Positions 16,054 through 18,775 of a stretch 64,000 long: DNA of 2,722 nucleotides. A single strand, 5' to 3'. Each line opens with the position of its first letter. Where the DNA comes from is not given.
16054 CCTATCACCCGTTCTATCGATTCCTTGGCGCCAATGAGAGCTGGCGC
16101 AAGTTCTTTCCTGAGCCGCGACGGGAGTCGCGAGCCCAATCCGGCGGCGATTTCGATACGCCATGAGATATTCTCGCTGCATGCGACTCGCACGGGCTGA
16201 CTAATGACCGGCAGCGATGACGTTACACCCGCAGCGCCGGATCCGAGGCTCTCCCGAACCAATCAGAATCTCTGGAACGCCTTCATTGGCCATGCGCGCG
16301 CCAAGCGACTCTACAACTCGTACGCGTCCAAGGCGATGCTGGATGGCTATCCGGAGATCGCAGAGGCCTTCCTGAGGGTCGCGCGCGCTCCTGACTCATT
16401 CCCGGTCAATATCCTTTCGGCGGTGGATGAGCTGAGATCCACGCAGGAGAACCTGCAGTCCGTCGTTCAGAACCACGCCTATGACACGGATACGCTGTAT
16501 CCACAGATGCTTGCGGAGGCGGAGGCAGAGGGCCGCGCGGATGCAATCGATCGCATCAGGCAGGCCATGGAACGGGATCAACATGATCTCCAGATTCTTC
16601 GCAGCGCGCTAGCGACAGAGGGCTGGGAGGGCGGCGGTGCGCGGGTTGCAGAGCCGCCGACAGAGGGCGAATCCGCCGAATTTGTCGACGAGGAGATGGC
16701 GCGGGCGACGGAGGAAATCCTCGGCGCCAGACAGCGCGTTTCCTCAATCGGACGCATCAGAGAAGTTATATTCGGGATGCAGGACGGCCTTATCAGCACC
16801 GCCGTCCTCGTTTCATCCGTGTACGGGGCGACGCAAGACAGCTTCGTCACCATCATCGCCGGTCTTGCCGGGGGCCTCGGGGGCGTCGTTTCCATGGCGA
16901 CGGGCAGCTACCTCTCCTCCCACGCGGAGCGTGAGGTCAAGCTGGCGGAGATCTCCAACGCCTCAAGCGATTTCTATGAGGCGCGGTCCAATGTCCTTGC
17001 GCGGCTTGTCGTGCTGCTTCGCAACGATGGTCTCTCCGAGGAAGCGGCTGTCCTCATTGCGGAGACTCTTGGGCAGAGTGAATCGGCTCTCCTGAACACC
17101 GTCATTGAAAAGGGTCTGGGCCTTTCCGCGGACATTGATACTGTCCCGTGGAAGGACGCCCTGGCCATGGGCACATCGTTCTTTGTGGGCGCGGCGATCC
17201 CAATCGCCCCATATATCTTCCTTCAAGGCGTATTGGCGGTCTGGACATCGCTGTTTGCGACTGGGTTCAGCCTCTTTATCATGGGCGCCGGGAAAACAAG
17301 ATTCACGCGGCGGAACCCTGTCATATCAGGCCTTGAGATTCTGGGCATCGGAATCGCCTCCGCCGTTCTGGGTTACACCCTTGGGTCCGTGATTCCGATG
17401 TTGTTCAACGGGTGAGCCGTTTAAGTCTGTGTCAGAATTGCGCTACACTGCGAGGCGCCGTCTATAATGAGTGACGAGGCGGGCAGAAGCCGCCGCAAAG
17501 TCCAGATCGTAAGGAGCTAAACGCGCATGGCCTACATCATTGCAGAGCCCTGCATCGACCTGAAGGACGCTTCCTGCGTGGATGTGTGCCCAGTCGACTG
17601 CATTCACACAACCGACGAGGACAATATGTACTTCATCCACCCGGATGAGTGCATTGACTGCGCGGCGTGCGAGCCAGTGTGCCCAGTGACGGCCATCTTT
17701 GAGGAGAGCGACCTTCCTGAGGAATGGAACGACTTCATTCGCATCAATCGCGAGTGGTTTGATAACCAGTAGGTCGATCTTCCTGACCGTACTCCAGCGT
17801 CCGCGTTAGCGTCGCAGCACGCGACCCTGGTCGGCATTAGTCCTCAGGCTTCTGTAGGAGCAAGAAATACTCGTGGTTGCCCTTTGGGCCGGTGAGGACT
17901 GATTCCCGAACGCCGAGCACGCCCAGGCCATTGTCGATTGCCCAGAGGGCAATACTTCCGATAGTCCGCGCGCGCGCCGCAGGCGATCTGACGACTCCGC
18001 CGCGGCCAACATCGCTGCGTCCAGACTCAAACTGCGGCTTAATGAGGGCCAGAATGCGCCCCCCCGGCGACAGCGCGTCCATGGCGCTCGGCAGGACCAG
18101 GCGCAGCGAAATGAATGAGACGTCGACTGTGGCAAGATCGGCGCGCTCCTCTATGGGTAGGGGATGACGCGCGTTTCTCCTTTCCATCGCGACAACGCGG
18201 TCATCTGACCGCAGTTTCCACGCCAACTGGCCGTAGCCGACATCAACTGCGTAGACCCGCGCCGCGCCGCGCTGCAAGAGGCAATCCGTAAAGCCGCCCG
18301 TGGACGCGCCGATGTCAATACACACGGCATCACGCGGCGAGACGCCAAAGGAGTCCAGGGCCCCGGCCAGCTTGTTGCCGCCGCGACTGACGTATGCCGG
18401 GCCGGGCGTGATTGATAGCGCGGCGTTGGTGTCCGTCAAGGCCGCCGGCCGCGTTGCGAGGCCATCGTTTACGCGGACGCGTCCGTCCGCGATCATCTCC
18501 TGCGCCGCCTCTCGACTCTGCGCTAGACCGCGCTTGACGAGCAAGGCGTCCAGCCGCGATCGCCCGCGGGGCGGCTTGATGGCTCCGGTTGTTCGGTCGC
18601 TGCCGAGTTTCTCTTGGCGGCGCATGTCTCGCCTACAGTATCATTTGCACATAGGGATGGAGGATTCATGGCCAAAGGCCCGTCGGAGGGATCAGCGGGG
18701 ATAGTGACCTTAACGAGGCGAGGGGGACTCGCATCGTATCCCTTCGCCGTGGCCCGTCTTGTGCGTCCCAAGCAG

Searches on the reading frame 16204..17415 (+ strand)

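Call 32: search_protein_families(library=pfam, proteins=[window:16204-17415:+], max_evalue=0.00001)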
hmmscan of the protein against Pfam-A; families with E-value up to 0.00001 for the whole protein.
window:16204-17415:+ (403 aa): 2 families
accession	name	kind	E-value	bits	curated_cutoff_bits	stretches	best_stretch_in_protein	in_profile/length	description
PF01988.24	VIT1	-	3.1e-48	164.9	28.1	1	185-394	1-213/214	VIT family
PF02915.23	Rubrerythrin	-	7.6e-08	33.3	22.8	1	22-121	2-103/137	Rubrerythrin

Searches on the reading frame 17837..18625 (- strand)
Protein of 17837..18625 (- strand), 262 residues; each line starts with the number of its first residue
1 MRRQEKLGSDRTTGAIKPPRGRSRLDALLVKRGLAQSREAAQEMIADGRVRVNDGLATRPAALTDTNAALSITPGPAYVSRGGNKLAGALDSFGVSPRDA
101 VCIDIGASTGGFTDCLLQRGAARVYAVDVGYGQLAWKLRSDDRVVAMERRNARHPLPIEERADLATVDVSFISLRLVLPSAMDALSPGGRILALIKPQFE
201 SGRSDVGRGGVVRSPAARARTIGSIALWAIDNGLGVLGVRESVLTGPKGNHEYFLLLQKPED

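Call 50: search_protein_families(library=pfam, proteins=[window:17837-18625:-], max_evalue=0.0001)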
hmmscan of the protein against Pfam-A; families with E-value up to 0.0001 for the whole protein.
window:17837-18625:- (262 aa): 2 families
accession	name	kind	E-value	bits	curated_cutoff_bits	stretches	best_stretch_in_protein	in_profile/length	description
PF01728.25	FtsJ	-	5.1e-42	144.3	24.1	1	78-258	1-180/181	FtsJ-like methyltransferase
PF01479.30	S4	-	1.4e-09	37.9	22.8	1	24-61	2-39/48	S4 domain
